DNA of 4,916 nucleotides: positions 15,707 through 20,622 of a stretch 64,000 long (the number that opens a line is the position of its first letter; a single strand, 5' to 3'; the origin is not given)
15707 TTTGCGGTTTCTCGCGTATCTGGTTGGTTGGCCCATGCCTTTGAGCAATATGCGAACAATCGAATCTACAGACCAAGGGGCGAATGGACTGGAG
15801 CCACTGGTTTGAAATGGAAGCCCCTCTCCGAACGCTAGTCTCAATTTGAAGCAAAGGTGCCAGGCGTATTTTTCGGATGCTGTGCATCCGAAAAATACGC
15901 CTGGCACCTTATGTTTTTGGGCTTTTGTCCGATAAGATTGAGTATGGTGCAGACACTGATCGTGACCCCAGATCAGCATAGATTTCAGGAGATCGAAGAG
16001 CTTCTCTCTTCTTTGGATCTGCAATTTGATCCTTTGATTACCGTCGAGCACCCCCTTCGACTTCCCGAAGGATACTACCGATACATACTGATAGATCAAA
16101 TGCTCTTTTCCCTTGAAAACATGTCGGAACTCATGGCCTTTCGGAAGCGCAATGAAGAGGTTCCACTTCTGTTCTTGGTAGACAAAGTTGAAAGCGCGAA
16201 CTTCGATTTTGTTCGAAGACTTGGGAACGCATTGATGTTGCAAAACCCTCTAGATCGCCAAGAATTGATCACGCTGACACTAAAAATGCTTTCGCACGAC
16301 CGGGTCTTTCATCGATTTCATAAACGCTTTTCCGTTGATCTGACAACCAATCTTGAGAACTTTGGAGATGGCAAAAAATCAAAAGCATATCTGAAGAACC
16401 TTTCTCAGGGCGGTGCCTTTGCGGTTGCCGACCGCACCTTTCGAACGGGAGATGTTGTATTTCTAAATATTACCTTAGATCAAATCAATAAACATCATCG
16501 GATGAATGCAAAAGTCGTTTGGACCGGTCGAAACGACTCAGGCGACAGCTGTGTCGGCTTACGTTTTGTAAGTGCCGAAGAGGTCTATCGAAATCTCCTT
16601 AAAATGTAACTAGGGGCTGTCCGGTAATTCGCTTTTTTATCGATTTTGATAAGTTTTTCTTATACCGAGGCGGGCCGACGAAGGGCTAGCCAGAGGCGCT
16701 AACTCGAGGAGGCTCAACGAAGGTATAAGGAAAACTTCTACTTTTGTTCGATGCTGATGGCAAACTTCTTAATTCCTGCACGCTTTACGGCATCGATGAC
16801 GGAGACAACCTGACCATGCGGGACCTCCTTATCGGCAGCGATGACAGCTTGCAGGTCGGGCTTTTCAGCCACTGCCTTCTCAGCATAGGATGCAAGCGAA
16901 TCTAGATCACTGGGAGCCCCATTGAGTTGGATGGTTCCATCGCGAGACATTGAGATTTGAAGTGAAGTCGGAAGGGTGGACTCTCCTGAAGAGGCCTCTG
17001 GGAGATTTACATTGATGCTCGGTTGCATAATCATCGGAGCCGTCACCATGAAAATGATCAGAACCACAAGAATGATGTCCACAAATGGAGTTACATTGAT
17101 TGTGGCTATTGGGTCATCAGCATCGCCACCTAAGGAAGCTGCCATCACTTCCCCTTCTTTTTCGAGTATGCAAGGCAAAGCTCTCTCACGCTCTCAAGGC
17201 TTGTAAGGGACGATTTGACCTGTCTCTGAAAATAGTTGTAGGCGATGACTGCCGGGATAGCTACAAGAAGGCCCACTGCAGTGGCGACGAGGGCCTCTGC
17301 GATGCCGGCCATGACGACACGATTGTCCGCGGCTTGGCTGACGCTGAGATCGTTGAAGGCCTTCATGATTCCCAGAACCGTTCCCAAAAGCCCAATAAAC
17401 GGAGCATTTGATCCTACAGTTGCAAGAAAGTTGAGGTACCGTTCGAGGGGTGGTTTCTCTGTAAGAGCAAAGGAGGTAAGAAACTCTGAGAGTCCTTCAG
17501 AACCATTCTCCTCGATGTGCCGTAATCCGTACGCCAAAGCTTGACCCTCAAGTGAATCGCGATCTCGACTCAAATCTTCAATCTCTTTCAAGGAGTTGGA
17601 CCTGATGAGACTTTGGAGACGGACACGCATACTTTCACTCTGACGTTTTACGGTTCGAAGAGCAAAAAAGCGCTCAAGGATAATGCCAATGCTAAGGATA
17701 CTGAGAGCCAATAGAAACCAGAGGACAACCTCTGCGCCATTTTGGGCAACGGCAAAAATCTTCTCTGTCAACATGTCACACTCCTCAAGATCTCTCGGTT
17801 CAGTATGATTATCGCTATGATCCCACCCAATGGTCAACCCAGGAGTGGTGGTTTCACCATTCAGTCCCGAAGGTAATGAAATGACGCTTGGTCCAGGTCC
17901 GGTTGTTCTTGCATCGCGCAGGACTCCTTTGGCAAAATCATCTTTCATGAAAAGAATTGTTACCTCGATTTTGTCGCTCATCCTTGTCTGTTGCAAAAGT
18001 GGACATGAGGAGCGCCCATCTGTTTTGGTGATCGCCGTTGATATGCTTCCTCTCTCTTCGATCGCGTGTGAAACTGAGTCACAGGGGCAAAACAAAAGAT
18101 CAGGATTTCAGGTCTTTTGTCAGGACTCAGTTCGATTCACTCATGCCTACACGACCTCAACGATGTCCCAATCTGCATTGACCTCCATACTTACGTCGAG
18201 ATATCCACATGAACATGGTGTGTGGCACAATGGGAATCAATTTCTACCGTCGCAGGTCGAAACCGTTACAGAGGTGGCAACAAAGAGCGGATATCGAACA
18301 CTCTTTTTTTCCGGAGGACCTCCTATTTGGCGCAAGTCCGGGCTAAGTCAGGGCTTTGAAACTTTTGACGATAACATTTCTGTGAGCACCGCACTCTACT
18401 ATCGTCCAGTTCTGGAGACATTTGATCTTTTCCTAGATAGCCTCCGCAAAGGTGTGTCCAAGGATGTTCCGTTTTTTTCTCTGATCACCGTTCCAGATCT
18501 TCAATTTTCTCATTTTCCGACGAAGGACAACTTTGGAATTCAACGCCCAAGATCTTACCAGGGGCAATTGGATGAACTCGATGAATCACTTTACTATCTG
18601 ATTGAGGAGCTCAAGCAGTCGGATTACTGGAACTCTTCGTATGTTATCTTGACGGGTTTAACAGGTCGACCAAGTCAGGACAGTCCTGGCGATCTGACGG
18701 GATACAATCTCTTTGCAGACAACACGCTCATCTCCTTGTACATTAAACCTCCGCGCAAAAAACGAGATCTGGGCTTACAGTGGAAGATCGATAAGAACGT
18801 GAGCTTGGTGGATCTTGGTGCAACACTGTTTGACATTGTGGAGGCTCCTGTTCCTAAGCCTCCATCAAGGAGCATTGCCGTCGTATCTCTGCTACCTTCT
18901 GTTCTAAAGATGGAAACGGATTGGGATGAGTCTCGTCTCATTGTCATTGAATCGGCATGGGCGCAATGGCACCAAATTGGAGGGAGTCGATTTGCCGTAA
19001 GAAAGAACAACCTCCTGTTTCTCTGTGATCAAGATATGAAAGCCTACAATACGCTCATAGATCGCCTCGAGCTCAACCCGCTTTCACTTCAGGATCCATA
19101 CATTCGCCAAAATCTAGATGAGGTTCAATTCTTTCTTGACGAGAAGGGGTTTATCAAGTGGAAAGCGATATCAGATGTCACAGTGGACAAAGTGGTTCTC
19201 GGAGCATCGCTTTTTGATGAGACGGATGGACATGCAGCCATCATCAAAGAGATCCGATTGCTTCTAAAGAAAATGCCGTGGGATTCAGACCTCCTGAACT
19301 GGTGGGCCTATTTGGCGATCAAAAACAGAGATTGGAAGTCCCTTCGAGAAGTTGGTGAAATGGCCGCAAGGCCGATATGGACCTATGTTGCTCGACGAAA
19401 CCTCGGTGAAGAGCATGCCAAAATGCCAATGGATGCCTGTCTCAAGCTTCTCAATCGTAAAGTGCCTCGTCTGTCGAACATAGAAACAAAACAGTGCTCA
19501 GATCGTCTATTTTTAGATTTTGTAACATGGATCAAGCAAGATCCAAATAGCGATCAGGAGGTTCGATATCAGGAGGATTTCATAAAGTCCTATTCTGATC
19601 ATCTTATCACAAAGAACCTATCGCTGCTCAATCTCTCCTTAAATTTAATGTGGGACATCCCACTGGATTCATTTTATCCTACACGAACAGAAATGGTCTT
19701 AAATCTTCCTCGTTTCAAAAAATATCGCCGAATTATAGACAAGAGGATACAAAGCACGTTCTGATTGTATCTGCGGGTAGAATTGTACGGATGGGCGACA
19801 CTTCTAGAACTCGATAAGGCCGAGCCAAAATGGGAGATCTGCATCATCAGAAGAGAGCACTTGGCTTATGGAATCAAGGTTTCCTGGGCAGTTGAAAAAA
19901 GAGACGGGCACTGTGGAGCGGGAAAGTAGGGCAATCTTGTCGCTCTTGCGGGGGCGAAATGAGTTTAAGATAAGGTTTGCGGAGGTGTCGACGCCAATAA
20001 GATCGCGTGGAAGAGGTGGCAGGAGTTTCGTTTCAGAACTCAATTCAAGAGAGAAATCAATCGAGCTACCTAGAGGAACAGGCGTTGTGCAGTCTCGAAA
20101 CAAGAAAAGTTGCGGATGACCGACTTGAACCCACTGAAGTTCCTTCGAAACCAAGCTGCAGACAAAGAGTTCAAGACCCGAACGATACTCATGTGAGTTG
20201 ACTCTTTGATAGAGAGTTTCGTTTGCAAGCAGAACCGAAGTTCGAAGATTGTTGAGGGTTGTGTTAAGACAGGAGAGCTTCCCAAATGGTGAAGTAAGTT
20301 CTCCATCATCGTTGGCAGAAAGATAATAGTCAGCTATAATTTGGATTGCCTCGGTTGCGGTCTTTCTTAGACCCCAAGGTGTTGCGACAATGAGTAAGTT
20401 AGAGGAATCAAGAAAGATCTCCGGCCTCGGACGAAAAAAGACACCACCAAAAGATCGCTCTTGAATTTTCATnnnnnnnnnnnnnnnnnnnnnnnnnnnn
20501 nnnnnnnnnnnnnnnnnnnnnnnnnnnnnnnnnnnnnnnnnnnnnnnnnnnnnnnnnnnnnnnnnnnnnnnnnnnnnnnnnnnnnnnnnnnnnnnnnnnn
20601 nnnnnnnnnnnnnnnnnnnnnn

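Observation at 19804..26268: Six-gene overlapping operon: orphan TadC-like platform protein, DUF192, three membrane proteins carrying four FHA domains, and a PP2C-like protein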

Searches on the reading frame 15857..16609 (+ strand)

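Call 7: search_protein_families(library=pfam, proteins=[window:15857-16609:+], max_evalue=0.001)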
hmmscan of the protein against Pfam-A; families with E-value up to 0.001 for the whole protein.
window:15857-16609:+ (250 aa): 1 family
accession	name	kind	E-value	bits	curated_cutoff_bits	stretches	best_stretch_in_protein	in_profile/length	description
PF07238.19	PilZ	-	2e-13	51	22.5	1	153-248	3-96/102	PilZ domain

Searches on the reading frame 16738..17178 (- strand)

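Call 7: search_protein_families(library=pfam, proteins=[window:16738-17178:-], max_evalue=0.001)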
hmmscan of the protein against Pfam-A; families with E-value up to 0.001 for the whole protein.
window:16738-17178:- (146 aa): 1 family
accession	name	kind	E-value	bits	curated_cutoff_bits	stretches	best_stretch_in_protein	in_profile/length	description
PF02472.21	ExbD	-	2.3e-31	109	25.4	1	23-144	4-126/128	Biopolymer transport protein ExbD/TolR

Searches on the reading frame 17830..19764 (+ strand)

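Call 7: search_protein_families(library=pfam, proteins=[window:17830-19764:+], max_evalue=0.001)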
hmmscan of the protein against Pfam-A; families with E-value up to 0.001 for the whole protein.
window:17830-19764:+ (644 aa): 2 families
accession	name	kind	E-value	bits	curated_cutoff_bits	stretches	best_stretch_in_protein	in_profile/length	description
PF00884.28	Sulfatase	-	3.6e-17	63.1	25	1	97-336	33-298/301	Sulfatase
PF01663.27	Phosphodiest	-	2.3e-05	24.6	23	1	92-276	22-217/342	Type I phosphodiesterase / nucleotide pyrophosphatase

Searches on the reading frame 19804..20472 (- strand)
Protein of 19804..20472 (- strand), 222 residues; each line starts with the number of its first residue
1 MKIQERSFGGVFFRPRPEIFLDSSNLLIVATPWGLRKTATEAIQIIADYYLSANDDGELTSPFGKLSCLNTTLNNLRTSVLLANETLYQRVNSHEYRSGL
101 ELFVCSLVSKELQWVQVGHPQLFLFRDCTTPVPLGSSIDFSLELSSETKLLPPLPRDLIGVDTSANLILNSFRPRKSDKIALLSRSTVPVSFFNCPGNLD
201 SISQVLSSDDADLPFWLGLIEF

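Call 4: search_protein_families(library=pfam, proteins=[window:19804-20472:-], max_evalue=0.01)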
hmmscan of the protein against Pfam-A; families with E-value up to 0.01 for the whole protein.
window:19804-20472:- (222 aa): 1 family
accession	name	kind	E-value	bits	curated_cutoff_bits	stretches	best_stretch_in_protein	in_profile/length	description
PF06116.17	RinB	-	0.0068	16.9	27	0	26-67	6-43/51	Transcriptional activator RinB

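Call 5: search_protein_families(library=ncbifam, proteins=[window:19804-20472:-], max_evalue=0.01)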
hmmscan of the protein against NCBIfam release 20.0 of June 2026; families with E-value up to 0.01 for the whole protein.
window:19804-20472:- (222 aa): 0 families

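Call 30: find_homologous_proteins(query=window:19807-20472:-, max_evalue=0.001)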
Query window:19807-20472:- (222 aa): 39 proteins with E <= 0.001 among 372 candidates.
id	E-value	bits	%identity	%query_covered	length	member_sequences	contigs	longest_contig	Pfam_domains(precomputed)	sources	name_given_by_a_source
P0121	8.7e-143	491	100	100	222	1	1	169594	-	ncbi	-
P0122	2.6e-62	228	51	99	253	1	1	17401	-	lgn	-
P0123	5.5e-61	224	50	99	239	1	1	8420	-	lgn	-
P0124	1.3e-60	223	50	99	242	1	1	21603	-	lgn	-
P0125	3.3e-60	221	47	100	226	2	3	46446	-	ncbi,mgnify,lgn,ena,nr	ncbi:MAG: hypothetical protein SGJ18_00550 [Pseudomonadota bacterium]|mgnify:CR=1 FL=1|nr:hypothetic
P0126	1.4e-59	219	49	99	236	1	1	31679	-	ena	-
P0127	1.0e-58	217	49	99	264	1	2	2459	-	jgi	jgi:hypothetical protein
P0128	1.2e-58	216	49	99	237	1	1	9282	-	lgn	-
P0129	1.3e-58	216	47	100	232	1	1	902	-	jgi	jgi:hypothetical protein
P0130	1.7e-58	216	50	99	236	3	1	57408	-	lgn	-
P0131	2.2e-58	215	48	99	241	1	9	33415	-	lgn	-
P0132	7.5e-58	214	47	99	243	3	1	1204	-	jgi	-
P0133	1.2e-57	213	49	99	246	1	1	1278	-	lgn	-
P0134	1.3e-57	213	50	99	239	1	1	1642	-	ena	-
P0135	2.7e-57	212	46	100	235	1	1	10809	-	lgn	-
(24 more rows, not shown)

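Call 33: search_solved_structures(query=A1, max_evalue=10, show_alignments=2)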
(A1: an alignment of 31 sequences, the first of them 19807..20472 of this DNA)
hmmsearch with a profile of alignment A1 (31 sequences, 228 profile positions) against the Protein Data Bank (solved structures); distinct sequences matched with E-value up to 10: 1.
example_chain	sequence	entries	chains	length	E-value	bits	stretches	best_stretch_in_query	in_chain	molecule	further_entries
2pk0_A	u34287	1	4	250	0.58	12.6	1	68-141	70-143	Serine/threonine protein phosphatase Stp1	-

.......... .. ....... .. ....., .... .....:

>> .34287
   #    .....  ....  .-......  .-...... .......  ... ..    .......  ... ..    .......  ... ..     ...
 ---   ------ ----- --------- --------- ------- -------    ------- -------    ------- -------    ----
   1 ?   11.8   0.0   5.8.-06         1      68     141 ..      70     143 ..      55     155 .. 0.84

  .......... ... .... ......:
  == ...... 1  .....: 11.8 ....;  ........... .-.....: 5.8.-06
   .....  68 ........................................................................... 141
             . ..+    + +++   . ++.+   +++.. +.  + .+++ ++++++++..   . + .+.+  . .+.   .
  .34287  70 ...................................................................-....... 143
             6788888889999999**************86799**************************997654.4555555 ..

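Call 41: predict_structure(alignment_id=A2)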
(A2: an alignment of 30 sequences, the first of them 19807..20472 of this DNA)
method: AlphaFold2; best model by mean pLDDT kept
length: 222 residues; sequences in the alignment: 30
mean_pLDDT: 91.8   pTM: 0.90
mean pLDDT of the five models: 91.8, 91.4, 90.8, 90.6, 89.1
residues with pLDDT >= 90: 163; 70-90: 56; 50-70: 3; < 50: 0
segments of 3 or more residues with pLDDT < 50: none
pLDDT, mean of each block of 10 residues (from residue 1): 92 91 97 95 97 82 90 96 95 88 96 96 94 84 79 89 92 95 93 94 92 92 94
secondary structure, 60 per line:
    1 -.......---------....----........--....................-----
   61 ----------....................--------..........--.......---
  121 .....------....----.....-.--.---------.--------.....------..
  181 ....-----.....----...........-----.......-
elements in order: E2-8 E18-21 E26-33 H36-55 H71-90 E99-108 E111-117 E121-125 E132-135 H140-144 E168-172 E179-184 H190-194 H199-209 E215-221

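Call 43: fold_search(model_id=the predicted structure, library=pdb)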
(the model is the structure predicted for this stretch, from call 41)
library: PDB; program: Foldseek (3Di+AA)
matches with E <= 10: 686; with E <= 0.001: 132
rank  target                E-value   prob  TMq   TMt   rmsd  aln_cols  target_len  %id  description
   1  2j86_B                1.2e-11  1.00  0.66  0.63   5.6       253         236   14  Structural analysis of the PP2C Family Phosphatase tPphA of Thermosynechococcus elongatus (released 2007-11-06)
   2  2y09                  1.2e-11  1.00  0.70  0.67   4.8       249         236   15  The cyanobacterial PP2C-like phosphatase tPphA requires three metals in the catalytic center for efficient catalysis (released 2011-02-09)
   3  5d2u                  1.7e-11  1.00  0.67  0.63   5.5       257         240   15  Crystal structure of tPphA Variant - H39A (released 2016-05-04)
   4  2xzv                  5.1e-11  1.00  0.67  0.63   5.6       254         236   16  The cyanobacterial PP2C-like phosphatase tPphA requires three metals in the catalytic center for efficient catalysis (released 2011-02-09)
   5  2j86_A                7.6e-11  1.00  0.66  0.63   5.3       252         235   15  Structural analysis of the PP2C Family Phosphatase tPphA of Thermosynechococcus elongatus (released 2007-11-06)
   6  2j82                  1.0e-10  1.00  0.64  0.64   6.6       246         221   16  Structural analysis of the PP2C Family Phosphatase tPphA from Thermosynechococcus elongatus (released 2007-11-06)
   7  5iti                  1.2e-10  1.00  0.68  0.64   5.1       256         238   14  A cynobacterial PP2C (tPphA) structure (released 2016-05-04)
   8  2jfs                  1.3e-10  1.00  0.68  0.66   5.0       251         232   13  Crystal structure of the PPM Ser-Thr phosphatase MsPP from Mycobacterium smegmatis in complex with cacodylate (released 2007-07-24)
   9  2jfr                  1.9e-10  1.00  0.68  0.65   5.0       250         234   14  Crystal structure of the PPM Ser-Thr phosphatase MsPP from Mycobacterium smegmatis in complex with phosphate at 0.83 A r (released 2007-07-24)
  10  1txo_A                2.0e-10  1.00  0.64  0.61   6.2       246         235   16  Crystal structure of the Mycobacterium tuberculosis serine/threonine phosphatase PstP/Ppp at 1.95 A. (released 2004-11-23)
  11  1txo_B                3.3e-10  1.00  0.65  0.61   6.2       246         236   17  Crystal structure of the Mycobacterium tuberculosis serine/threonine phosphatase PstP/Ppp at 1.95 A. (released 2004-11-23)
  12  2cm1                  9.1e-10  1.00  0.63  0.61   6.1       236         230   17  Crystal structure of the catalytic domain of serine threonine protein phosphatase PstP in complex with 2 Manganese ions. (released 2007-06-12)
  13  6jkv_B                4.4e-09  1.00  0.64  0.63   5.8       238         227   15  PppA, a key regulatory component of T6SS in Pseudomonas aeruginosa (released 2019-06-26)
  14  6jkv_A                5.2e-09  1.00  0.60  0.59   6.9       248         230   16  PppA, a key regulatory component of T6SS in Pseudomonas aeruginosa (released 2019-06-26)
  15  2pk0_D                1.0e-08  1.00  0.59  0.55   6.8       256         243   15  Structure of the S. agalactiae serine/threonine phosphatase at 2.65 resolution (released 2007-06-12)
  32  3f79_D                9.4e-07  1.00  0.54  0.52   5.7       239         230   10  Structure of pseudo-centered cell crystal form of the C-terminal phosphatase domain of P. aeruginosa RssB (released 2009-11-24)
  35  3f79_B                1.1e-06  1.00  0.53  0.51   6.5       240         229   12  Structure of pseudo-centered cell crystal form of the C-terminal phosphatase domain of P. aeruginosa RssB (released 2009-11-24)
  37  3f79_F                1.4e-06  1.00  0.49  0.47   7.6       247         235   12  Structure of pseudo-centered cell crystal form of the C-terminal phosphatase domain of P. aeruginosa RssB (released 2009-11-24)
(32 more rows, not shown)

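Call 44: search_protein_representatives(alignment_id=A2)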
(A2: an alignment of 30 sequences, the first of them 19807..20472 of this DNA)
Query: 30 sequences, 227 profile positions. Proteins with E-value up to 0.001 (for the whole library): 480; up to 1e-10: 305; up to 1e-30: 206. The best 150 are listed.
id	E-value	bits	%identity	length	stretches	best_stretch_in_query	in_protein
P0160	4.0e-87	307.6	-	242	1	2-226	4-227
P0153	5.7e-87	307.1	-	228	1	1-226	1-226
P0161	1.6e-86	305.7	-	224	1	1-226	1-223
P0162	2.1e-84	298.7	-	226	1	1-225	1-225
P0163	2.6e-84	298.4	-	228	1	1-226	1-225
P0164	3.5e-81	288.2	-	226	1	1-226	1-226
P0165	3.4e-79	281.7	-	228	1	2-226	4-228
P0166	4.1e-79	281.4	-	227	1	2-226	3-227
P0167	1.0e-78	280.1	-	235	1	1-226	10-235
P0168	1.1e-77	276.8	-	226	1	2-226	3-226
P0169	7.1e-77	274.1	-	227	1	1-224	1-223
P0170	2.5e-76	272.3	-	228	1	1-225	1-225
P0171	2.1e-75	269.3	-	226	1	1-225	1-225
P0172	2.5e-75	269.1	-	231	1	1-226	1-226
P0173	2.8e-75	268.9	-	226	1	3-226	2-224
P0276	3.5e-46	173.7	-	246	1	1-226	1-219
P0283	2.4e-45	171.0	-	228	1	2-222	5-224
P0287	2.2e-44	167.8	-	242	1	1-224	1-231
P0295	7.8e-43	162.7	-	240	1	1-222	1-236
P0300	2.8e-42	161.0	-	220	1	1-225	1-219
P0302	1.3e-41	158.7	-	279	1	6-212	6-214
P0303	2.0e-41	158.1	-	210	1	1-226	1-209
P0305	5.1e-41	156.8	-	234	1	6-226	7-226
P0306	6.2e-41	156.5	-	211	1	1-223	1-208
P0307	1.2e-40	155.6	-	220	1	1-225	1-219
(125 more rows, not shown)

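Call 85: list_cluster_members(proteins=[P0307, P0306, P0305, P0303, P0302, P0300, P0295, P0287, P0283, P0276])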
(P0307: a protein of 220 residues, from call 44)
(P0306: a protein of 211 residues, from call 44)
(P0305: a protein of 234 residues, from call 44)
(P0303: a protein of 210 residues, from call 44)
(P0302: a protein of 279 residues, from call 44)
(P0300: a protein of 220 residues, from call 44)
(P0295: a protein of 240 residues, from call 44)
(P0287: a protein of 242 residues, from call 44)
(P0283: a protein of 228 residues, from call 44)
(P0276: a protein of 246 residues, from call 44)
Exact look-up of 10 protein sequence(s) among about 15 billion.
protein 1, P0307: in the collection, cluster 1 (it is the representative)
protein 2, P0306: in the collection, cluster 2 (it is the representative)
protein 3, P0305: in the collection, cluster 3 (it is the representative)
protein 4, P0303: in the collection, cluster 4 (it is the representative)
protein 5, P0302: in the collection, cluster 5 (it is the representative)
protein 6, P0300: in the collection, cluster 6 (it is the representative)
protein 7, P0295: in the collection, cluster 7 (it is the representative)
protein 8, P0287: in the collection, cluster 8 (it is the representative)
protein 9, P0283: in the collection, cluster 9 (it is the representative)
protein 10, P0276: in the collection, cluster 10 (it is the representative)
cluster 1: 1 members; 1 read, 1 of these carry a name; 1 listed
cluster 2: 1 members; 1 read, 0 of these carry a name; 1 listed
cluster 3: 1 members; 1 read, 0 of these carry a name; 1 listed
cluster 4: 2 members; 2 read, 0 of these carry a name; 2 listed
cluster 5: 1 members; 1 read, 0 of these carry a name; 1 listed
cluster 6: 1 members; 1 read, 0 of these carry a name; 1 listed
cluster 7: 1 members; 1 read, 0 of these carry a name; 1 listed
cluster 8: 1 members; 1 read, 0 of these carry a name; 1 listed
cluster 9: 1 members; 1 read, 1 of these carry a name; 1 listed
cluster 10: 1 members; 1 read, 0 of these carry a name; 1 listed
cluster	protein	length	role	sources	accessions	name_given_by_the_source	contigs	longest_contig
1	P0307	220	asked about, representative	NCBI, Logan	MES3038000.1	MAG: hypothetical protein V4736_08855 [Bdellovibrionota bacterium]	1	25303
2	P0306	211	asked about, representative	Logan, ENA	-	-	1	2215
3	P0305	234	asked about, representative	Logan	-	-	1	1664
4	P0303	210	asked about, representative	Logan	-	-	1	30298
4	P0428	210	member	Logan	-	-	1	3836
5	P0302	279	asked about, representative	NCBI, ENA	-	-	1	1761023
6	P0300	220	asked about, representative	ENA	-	-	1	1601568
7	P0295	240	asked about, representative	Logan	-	-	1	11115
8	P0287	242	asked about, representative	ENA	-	-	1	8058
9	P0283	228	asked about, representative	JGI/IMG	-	hypothetical protein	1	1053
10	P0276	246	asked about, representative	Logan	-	-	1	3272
